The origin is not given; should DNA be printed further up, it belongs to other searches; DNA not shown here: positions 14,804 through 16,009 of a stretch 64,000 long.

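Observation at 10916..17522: Possible complete trans-envelope uptake pathway: OMP, secreted DUF3108-like protein, TatT lipoprotein, TRAP SBP/permease and an Fe-S aldo/keto reductase in one co-directional cluster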

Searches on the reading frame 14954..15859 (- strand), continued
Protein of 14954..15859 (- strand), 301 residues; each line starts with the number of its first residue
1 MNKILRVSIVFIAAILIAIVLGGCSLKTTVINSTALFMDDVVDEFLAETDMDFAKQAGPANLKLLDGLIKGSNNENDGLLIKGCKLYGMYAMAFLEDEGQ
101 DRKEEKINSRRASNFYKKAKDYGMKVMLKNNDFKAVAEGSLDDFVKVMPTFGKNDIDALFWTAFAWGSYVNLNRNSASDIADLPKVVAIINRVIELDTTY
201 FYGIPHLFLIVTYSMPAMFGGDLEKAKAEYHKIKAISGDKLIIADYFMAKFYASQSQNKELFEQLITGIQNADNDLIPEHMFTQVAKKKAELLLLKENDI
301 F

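Call 38: search_solved_structures(query=window:14954-15859:-, max_evalue=0.001, show_alignments=2)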
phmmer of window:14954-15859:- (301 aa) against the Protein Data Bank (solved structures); distinct sequences matched with E-value up to 0.001: 2.
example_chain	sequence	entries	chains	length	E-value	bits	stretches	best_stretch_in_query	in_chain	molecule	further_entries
8g52_A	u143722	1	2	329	4.6e-11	45.7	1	143-295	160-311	TPR_REGION domain-containing protein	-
3u64_A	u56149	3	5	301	5.3e-07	32.3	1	40-233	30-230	Protein TP_0956 | TatT (Tp0956)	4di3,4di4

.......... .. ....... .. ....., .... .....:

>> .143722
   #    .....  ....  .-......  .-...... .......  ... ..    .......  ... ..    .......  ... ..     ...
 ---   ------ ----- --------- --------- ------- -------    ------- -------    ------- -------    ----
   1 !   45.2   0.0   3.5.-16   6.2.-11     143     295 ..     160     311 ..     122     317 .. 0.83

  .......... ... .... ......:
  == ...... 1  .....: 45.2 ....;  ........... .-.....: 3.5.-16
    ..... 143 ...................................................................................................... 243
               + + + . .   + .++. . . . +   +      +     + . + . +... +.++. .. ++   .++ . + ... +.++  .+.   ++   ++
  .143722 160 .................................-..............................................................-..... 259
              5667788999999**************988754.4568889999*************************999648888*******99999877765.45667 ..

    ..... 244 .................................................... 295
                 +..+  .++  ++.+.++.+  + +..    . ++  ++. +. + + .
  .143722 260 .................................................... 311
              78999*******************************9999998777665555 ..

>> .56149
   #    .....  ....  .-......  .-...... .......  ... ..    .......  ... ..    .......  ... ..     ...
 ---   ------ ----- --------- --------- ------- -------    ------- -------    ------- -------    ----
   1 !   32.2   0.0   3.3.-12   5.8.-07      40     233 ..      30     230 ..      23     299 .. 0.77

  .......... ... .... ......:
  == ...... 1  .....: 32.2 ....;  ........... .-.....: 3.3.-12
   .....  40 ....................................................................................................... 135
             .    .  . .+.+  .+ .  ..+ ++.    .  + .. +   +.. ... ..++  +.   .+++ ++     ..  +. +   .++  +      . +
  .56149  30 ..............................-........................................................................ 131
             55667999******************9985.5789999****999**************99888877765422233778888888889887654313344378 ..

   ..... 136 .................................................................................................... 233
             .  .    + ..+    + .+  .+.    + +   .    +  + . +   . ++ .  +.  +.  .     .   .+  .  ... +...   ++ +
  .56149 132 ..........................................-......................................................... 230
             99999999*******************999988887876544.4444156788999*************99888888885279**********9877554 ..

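Call 63: search_protein_families(library=pfam, proteins=[L023:6478-7395:+, L023:7397-8680:+, L021:887-2131:+, L021:2135-3043:+, L021:3972-4331:+, L028:2858-4231:+, L028:4293-4694:+, L028:4815-5489:+, L018:6168-6548:+, L025:8733-9116:+], max_evalue=0.001)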
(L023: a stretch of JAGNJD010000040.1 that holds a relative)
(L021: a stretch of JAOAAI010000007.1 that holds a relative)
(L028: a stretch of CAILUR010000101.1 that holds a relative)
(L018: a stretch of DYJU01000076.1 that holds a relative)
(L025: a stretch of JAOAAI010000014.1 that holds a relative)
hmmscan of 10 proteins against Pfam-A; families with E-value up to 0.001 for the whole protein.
L023:6478-7395:+ (305 aa): 0 families

L023:7397-8680:+ (427 aa): 0 families

L021:887-2131:+ (414 aa): 1 family
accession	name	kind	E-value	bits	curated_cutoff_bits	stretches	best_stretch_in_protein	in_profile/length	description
PF00528.27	BPD_transp_1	-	1.5e-11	44.8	26.4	1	218-404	11-173/184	Binding-protein-dependent transport system inner membrane component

L021:2135-3043:+ (302 aa): 1 family
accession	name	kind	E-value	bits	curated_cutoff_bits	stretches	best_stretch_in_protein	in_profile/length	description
PF00528.27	BPD_transp_1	-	2.7e-17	63.5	26.4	1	106-291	2-178/184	Binding-protein-dependent transport system inner membrane component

L021:3972-4331:+ (119 aa): 0 families

L028:2858-4231:+ (457 aa): 1 family
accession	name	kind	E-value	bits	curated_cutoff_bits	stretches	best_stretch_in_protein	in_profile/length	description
PF00232.24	Glyco_hydro_1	-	4.5e-163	543.3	22.6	1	5-455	4-453/453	Glycosyl hydrolase family 1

L028:4293-4694:+ (133 aa): 1 family
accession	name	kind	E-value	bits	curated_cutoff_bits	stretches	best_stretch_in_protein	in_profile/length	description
PF00704.34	Glyco_hydro_18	-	2.3e-13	51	29.6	1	35-133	3-105/317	Glycosyl hydrolases family 18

L028:4815-5489:+ (224 aa): 1 family
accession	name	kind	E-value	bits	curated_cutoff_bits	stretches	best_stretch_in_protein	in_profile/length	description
PF00704.34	Glyco_hydro_18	-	8.4e-32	111.5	29.6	1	1-198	148-317/317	Glycosyl hydrolases family 18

L018:6168-6548:+ (126 aa): 0 families

L025:8733-9116:+ (127 aa): 1 family
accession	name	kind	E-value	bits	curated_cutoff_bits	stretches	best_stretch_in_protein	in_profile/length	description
PF14402.11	7TM_transglut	-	0.00014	21.9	25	1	54-114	178-238/248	7 transmembrane helices usually fused to an inactive transglutaminase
